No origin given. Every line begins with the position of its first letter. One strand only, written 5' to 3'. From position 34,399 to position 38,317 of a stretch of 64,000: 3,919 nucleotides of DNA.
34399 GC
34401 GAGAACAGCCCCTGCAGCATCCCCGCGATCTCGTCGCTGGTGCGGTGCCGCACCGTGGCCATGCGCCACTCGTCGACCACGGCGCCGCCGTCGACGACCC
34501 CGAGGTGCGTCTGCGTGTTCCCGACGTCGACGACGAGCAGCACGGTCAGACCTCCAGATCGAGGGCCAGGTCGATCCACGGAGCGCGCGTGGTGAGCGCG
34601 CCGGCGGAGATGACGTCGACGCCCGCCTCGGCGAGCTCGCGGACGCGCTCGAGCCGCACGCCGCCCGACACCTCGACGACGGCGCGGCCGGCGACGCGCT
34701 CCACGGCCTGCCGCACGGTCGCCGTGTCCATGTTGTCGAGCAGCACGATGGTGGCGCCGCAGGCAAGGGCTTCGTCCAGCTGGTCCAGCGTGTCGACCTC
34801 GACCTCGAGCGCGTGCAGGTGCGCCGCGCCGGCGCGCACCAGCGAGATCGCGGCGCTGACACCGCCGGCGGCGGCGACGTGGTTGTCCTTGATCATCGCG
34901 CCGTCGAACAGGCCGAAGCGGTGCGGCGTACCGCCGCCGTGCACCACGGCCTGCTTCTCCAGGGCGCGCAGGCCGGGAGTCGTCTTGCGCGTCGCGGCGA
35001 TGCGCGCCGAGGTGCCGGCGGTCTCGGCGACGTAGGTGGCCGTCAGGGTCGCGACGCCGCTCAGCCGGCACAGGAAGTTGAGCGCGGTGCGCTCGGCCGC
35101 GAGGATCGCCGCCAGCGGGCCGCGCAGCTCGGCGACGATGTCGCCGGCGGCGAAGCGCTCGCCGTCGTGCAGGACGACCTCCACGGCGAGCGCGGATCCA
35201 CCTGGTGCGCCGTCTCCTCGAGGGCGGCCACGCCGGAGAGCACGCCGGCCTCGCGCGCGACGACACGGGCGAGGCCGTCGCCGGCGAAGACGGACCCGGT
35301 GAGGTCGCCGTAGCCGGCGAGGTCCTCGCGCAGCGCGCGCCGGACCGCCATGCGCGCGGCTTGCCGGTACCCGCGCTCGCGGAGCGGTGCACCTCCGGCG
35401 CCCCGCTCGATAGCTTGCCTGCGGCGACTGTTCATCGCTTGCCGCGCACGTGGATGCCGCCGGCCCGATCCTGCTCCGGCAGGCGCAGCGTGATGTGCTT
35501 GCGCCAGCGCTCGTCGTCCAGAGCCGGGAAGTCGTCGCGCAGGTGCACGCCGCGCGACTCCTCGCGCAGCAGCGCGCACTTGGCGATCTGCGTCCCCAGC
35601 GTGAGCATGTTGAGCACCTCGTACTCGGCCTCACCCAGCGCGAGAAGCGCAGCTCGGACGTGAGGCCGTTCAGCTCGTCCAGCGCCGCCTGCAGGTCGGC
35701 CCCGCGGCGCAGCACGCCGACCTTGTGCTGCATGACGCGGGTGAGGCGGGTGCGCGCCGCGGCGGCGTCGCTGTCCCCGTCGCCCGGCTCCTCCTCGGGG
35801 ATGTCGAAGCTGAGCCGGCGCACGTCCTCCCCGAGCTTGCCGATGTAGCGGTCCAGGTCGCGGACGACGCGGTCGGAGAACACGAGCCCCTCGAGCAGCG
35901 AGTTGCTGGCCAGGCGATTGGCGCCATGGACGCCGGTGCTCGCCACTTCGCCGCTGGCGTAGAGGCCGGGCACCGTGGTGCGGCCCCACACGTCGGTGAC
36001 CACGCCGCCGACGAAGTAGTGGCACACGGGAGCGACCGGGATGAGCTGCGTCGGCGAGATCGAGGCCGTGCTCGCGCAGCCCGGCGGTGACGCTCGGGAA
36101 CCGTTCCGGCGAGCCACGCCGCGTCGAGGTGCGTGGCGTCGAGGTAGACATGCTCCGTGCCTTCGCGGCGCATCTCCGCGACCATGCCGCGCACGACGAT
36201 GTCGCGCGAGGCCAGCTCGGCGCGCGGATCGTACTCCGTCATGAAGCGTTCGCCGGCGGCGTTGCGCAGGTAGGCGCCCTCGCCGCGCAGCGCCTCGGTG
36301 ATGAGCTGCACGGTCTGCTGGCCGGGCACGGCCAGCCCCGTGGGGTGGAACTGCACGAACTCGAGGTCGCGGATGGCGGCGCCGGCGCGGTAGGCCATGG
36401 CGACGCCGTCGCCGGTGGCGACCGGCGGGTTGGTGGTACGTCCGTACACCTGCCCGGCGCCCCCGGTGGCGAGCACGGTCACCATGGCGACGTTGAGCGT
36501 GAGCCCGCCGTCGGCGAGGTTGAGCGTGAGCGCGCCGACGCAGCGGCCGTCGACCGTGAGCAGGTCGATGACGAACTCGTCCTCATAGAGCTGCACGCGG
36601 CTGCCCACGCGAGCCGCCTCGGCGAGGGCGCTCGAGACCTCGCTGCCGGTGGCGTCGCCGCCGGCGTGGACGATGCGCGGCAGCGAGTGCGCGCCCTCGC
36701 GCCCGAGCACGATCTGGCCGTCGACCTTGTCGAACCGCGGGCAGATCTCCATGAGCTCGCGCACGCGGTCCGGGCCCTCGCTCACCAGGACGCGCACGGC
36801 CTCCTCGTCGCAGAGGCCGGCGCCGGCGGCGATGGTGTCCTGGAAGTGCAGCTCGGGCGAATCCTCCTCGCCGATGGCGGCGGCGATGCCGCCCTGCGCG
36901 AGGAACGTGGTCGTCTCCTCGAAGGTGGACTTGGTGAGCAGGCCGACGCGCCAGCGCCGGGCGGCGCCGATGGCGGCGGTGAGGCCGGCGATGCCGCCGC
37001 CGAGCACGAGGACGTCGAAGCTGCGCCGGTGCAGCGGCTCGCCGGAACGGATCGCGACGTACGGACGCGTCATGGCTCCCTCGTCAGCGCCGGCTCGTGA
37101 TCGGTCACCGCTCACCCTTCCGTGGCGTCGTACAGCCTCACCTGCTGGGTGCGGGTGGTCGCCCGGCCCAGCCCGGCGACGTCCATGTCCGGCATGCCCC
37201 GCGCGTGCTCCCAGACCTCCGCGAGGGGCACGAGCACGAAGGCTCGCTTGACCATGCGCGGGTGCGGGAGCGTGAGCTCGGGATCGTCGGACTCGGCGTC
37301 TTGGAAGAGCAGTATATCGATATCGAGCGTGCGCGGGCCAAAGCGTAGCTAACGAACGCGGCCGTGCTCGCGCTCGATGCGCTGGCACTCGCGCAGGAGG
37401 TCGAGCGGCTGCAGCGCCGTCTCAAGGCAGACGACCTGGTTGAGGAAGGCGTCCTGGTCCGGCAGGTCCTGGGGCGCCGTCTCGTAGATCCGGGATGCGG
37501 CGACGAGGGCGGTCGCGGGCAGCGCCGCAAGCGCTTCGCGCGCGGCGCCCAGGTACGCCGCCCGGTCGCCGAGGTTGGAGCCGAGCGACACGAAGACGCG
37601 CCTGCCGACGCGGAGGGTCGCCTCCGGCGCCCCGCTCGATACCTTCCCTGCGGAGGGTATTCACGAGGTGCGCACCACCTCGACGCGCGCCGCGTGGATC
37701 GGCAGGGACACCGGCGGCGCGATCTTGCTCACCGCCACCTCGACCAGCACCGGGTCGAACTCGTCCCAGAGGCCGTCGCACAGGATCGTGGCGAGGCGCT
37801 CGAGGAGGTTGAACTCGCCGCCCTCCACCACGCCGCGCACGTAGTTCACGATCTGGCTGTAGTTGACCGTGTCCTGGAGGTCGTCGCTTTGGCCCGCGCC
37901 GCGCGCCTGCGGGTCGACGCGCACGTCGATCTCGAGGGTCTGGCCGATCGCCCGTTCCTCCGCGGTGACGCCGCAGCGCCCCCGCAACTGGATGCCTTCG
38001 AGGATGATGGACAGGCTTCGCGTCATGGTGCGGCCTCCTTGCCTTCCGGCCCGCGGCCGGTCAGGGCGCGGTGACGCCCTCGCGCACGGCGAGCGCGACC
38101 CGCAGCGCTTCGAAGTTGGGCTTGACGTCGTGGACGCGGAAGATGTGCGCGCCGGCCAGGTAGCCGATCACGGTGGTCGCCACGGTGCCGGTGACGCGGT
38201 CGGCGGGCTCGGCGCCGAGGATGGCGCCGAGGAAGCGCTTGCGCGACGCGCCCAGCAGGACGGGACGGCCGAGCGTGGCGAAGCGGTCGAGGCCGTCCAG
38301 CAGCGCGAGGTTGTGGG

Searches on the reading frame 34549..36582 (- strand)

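Call 36: search_protein_families(library=pfam, proteins=[window:34549-36582:-], max_evalue=0.001)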
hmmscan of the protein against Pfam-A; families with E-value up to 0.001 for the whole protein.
window:34549-36582:- (678 aa): 3 families
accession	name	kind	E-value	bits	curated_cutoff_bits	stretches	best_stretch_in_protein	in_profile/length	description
PF01729.25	QRPTase_C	-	9.2e-55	185.4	23.1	1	510-675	1-169/169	Quinolinate phosphoribosyl transferase, C-terminal domain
PF00890.30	FAD_binding_2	-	1.2e-14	54.8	20.4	1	175-229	346-414/414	FAD binding domain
PF02749.22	QRPTase_N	-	4e-11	43.4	27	1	465-508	39-82/82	Quinolinate phosphoribosyl transferase, N-terminal domain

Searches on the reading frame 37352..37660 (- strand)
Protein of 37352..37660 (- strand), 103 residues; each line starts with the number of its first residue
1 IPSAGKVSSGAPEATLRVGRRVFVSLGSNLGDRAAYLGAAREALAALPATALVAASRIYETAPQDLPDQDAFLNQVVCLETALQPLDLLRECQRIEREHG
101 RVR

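Call 36: search_protein_families(library=pfam, proteins=[window:37352-37660:-], max_evalue=0.001)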
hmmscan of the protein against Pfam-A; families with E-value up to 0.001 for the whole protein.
window:37352-37660:- (103 aa): 1 family
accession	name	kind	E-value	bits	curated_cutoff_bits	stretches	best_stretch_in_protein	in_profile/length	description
PF01288.25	HPPK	-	6.4e-21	75.3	25.7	1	23-103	1-77/116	7,8-dihydro-6-hydroxymethylpterin-pyrophosphokinase (HPPK)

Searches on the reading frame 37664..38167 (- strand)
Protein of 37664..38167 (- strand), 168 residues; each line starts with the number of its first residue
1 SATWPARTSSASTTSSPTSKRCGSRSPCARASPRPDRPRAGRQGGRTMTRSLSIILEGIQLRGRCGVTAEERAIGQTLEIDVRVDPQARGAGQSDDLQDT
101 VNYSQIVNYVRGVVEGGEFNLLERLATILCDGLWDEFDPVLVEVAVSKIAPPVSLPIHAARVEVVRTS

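Call 36: search_protein_families(library=pfam, proteins=[window:37664-38167:-], max_evalue=0.001)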
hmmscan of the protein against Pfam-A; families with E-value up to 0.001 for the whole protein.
window:37664-38167:- (168 aa): 1 family
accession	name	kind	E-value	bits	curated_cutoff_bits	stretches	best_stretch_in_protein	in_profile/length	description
PF02152.23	FolB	-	6.6e-25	88.2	31.8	1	54-164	1-112/113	Dihydroneopterin aldolase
